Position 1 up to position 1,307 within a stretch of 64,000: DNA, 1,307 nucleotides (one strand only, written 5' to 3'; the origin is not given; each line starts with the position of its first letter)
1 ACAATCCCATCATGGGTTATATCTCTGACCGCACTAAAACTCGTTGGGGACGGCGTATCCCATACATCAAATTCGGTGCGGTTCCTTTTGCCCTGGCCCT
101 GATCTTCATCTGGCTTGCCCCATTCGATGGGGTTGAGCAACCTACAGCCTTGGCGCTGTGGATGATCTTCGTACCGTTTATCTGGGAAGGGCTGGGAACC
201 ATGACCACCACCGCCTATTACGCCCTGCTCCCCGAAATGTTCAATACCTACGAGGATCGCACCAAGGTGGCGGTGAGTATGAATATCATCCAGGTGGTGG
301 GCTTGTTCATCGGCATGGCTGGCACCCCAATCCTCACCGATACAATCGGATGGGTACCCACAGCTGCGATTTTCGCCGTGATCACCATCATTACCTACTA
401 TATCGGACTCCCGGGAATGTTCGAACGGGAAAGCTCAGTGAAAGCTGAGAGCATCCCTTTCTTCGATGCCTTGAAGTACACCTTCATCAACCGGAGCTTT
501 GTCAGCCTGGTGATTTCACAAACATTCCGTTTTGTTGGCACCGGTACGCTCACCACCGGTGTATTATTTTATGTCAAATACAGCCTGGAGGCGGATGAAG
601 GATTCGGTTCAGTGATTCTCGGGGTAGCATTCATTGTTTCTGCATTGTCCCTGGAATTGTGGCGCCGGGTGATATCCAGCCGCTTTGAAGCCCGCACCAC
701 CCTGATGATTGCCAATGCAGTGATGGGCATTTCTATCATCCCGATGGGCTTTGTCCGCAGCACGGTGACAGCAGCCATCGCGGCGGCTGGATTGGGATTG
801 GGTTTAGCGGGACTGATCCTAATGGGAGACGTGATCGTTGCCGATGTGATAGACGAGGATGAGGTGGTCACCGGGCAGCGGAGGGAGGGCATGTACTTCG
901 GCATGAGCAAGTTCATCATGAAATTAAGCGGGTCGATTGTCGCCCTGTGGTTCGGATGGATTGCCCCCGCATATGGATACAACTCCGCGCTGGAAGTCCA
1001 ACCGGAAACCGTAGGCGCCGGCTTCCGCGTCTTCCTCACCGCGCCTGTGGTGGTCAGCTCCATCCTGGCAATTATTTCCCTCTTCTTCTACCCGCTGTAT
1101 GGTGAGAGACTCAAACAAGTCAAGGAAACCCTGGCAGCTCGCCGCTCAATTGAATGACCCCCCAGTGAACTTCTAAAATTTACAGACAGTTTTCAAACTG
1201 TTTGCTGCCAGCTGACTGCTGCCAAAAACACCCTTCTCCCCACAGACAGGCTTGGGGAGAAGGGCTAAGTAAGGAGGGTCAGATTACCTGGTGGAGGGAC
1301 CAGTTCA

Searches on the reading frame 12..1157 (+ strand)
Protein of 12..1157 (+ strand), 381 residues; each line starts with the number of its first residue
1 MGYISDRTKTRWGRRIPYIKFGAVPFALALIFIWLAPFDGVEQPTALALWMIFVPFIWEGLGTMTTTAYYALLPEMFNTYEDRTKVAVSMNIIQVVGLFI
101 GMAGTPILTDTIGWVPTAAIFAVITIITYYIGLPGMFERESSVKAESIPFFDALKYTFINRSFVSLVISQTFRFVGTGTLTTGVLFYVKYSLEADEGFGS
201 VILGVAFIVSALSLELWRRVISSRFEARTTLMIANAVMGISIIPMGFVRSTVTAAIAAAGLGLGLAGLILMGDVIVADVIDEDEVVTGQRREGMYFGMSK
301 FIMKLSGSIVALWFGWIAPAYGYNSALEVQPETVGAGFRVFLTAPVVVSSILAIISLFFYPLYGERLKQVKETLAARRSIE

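Call 57: search_protein_families(library=pfam, proteins=[window:12-1157:+], max_evalue=0.00001)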
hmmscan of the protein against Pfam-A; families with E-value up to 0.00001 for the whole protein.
window:12-1157:+ (381 aa): 2 families
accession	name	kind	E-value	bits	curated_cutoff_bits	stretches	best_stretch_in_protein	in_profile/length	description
PF13347.12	MFS_2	-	2.8e-49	168.3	27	1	1-362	53-425/427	MFS/sugar transport protein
PF07690.21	MFS_1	-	9.5e-13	48.2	33.4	1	2-211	53-252/347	Major Facilitator Superfamily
